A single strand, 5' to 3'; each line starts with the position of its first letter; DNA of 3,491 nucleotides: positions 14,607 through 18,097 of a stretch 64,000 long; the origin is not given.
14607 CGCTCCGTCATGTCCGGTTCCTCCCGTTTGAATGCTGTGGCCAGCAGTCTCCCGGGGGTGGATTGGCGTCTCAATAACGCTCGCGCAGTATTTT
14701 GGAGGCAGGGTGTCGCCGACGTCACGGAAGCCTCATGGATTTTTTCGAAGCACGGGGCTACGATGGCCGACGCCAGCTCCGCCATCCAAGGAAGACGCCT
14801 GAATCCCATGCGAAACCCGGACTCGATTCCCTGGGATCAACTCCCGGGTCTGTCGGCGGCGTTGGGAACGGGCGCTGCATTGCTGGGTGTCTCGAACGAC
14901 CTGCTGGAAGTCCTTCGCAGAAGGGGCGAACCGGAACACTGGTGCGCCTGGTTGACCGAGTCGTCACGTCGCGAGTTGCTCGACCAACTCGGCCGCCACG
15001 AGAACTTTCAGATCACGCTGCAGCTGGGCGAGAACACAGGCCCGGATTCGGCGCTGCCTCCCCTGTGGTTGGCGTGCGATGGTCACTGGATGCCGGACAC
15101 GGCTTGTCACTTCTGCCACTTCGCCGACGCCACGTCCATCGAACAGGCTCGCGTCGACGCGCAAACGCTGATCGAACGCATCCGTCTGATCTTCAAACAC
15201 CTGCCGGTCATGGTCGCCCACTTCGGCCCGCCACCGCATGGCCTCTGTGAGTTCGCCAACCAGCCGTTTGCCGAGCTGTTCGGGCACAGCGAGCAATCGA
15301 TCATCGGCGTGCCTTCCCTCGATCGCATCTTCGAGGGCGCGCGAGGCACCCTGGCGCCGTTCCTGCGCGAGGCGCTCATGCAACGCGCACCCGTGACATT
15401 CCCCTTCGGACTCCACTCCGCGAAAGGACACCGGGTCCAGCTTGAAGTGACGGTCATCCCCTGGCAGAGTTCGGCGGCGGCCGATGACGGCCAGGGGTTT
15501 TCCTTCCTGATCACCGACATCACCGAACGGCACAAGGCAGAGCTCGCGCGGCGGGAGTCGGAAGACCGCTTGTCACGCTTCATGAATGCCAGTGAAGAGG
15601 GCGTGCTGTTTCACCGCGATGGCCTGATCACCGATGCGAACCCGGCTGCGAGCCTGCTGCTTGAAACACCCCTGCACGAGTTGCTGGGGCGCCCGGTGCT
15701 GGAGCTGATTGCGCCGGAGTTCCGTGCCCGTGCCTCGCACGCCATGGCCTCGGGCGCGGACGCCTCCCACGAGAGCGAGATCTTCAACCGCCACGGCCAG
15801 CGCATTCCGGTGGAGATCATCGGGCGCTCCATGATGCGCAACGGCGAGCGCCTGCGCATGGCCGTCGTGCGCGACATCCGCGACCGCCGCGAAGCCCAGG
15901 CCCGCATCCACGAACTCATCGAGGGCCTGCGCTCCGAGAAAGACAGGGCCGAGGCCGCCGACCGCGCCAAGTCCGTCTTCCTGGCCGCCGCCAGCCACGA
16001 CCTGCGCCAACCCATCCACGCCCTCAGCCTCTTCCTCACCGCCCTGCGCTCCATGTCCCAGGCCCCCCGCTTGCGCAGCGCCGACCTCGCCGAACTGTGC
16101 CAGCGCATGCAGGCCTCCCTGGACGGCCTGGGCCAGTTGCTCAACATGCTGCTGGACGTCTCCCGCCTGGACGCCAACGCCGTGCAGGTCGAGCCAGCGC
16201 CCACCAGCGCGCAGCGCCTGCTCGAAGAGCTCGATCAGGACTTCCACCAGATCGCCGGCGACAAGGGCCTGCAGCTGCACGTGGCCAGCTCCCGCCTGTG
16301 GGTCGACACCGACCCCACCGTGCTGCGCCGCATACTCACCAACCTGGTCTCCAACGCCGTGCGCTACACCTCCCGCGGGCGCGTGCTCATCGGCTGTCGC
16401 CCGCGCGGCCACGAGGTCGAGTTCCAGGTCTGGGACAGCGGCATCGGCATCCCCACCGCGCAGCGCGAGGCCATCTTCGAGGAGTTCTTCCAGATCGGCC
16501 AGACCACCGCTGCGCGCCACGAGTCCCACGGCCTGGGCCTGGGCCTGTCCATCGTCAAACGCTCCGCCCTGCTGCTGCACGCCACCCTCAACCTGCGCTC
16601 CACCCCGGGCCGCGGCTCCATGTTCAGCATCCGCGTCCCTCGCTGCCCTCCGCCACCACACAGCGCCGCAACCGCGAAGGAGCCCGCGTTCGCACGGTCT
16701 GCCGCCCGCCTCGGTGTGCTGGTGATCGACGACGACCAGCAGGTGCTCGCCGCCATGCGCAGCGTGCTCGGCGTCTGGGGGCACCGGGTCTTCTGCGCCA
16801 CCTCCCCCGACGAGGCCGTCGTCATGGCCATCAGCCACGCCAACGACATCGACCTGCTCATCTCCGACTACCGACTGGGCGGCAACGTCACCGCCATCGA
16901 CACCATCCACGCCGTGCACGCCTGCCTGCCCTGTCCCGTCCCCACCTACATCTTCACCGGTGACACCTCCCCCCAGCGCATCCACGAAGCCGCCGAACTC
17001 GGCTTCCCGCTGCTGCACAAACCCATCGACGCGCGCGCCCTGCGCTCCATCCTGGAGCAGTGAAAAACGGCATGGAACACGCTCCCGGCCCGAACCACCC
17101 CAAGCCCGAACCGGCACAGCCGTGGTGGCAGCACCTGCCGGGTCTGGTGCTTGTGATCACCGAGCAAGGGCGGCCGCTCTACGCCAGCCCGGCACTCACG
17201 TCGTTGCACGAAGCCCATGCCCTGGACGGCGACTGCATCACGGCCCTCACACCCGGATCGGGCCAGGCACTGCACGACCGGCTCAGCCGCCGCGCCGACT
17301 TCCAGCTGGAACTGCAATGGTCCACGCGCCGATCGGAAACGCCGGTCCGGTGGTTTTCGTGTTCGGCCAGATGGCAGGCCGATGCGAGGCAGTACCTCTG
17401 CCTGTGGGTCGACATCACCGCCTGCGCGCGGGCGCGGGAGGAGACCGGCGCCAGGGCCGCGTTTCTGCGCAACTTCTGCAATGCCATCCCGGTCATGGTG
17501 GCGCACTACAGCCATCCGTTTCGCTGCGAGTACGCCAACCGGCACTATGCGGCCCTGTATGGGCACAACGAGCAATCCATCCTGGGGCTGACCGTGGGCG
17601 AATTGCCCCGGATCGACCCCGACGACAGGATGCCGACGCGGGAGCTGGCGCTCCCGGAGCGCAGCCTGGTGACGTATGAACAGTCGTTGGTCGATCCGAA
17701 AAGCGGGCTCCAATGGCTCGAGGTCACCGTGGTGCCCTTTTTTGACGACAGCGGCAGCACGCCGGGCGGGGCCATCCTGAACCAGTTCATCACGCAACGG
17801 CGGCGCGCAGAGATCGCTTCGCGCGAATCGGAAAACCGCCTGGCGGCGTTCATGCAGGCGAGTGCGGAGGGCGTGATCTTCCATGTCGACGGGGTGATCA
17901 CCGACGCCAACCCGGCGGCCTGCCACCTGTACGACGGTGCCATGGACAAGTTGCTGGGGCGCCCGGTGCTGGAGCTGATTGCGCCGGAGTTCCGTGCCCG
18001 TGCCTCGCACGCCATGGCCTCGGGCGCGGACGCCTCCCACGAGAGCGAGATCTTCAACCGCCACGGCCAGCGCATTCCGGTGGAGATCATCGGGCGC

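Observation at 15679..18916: Two adjacent PAS histidine-kinase genes share a 968-bp tract with no visible mismatch, covering the last PAS plus the whole transmitter module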

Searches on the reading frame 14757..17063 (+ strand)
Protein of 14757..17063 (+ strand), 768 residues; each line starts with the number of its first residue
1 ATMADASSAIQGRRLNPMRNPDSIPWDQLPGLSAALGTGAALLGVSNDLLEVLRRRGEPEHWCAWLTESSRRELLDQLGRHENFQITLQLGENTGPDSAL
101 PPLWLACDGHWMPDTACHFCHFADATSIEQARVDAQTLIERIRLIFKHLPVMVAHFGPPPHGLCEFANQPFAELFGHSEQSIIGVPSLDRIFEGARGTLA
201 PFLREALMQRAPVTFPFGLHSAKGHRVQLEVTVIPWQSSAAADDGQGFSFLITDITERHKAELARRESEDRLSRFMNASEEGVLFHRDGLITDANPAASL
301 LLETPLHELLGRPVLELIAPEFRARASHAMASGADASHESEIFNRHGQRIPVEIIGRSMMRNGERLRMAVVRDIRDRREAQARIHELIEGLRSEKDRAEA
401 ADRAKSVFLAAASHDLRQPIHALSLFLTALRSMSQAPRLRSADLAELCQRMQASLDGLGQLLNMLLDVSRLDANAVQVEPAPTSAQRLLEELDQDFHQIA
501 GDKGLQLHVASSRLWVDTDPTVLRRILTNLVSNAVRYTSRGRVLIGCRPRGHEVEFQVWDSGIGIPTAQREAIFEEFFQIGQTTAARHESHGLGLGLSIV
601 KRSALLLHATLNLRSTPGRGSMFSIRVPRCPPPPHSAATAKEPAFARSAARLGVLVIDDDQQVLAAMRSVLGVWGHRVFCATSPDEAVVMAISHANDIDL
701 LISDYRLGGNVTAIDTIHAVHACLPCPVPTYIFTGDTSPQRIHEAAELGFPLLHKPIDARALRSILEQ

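Call 5: search_protein_families(library=pfam, proteins=[window:14757-17063:+], max_evalue=0.01)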
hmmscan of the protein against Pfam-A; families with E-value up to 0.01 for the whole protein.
window:14757-17063:+ (768 aa): 9 families
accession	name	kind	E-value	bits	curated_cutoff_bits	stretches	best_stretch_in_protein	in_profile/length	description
PF02518.31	HATPase_c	-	4.8e-24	85.4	26.4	1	519-629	2-109/111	Histidine kinase-, DNA gyrase B-, and HSP90-like ATPase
PF08448.16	PAS_4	-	1.9e-15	57.4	23.1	2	146-259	1-109/110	PAS fold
PF00989.32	PAS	-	1.3e-13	51.4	22.6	1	271-371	2-108/113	PAS fold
PF13426.13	PAS_9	-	4.3e-13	49.9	27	1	282-375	3-102/103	PAS domain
PF00512.31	HisKA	-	1.3e-11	44.8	26.9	1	405-473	2-65/66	His Kinase A (phospho-acceptor) domain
PF13188.13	PAS_8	-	3.1e-11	43.2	21.8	2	140-193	1-52/65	PAS domain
PF00072.30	Response_reg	-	9.7e-09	35.8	30.2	1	654-766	1-110/111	Response regulator receiver domain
PF08447.18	PAS_3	-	1.3e-05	25.8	25.6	0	293-371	3-88/89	PAS fold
PF13581.12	HATPase_c_2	-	0.0034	17.8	27.4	0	530-597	39-104/127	Histidine kinase-like ATPase domain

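Call 16: search_protein_families(library=ncbifam, proteins=[window:14757-17063:+], max_evalue=0.001)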
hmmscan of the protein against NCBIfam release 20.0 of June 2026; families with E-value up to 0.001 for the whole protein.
window:14757-17063:+ (768 aa): 85 families (the best 25 are shown)
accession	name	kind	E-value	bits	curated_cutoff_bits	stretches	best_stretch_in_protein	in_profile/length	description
NF041832.1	near_NosP_CTERM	subfamily_domain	5.7e-100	334.9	400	1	399-767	1-367/370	NahK/ErcS family hybrid sensor histidine kinase/response regulator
NF041831.1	NO_HK_NahK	exception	4.3e-86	289.6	1500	1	370-763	466-847/854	hybrid sensor histidine kinase/response regulator NahK/ErcS'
TIGR02956.1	TMAO_torS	equivalog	1.4e-50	172.3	676.5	1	377-766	436-816/967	TMAO reductase system sensor histidine kinase/response regulator TorS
NF046044.1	PnpS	equivalog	8.7e-44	150.1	400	1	402-628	167-390/390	two-component system histidine kinase PnpS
NF047874.1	MASE3_PAS_HK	subfamily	2.4e-43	148.9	560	1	252-629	247-625/655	MASE3 domain-containing sensor histidine kinase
NF008302.0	PRK11091.1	equivalog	6.1e-43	147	838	1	393-721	271-592/779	aerobic respiration two-component sensor histidine kinase ArcB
TIGR02966.1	phoR_proteo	equivalog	7.4e-41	140.3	334.2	1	399-626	108-332/333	phosphate regulon sensor histidine kinase PhoR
NF011874.0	PRK15347.1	equivalog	6.4e-38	130.4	852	1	382-628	375-613/921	two component system sensor kinase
NF041947.1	LuxQ_Vibrio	equivalog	2e-37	128.5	1200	1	394-764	461-833/843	quorum-sensing autoinducer 2 sensor kinase/phosphatase LuxQ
NF008543.0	PRK11466.1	equivalog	2.6e-35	121.6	982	1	367-704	409-733/914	TMAO reductase system sensor histidine kinase/response regulator TorS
NF008099.0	PRK10841.1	equivalog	4.2e-34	117.5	920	1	389-628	454-689/949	two-component system sensor histidine kinase RcsC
NF041735.1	hist_kin_RppB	equivalog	4.8e-33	114.6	400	1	407-628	218-438/438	two-component system sensor histidine kinase RppB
NF008318.0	PRK11107.1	equivalog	7.9e-33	113.6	890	1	392-627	280-516/920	two-component sensor histidine kinase BarA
NF038297.2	hybrid_HK_HrmK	equivalog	2.3e-32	112.5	725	1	360-685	194-524/607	hybrid histidine kinase/response regulator HrmK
NF040691.1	MtrAB_MtrB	equivalog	5.9e-32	111.3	450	1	391-630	257-493/507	MtrAB system histidine kinase MtrB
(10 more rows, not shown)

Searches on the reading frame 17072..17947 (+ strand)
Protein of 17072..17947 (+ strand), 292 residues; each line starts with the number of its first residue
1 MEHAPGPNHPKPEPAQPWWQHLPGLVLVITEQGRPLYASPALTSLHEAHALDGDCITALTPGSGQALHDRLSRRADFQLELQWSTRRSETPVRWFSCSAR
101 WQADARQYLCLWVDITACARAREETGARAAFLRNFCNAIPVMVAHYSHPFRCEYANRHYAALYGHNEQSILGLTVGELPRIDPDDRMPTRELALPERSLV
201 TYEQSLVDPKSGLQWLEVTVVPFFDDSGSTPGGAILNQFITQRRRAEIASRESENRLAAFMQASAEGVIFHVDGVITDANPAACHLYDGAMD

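Call 36: find_related_loci(query=window:17072-17947:+, collection=metagenome_contigs, flank=6000)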
Query window:17072-17947:+ (292 aa) in metagenome_contigs; peptide patterns used: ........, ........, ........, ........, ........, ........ (x = any residue, [..] = any of these).
111 stretches matched a pattern, but none encodes a relative of the query by tblastn (E <= 1e-3).
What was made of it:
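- Tried and rejected: A metagenome scan with the HK2 sensor found no relative (call 36).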
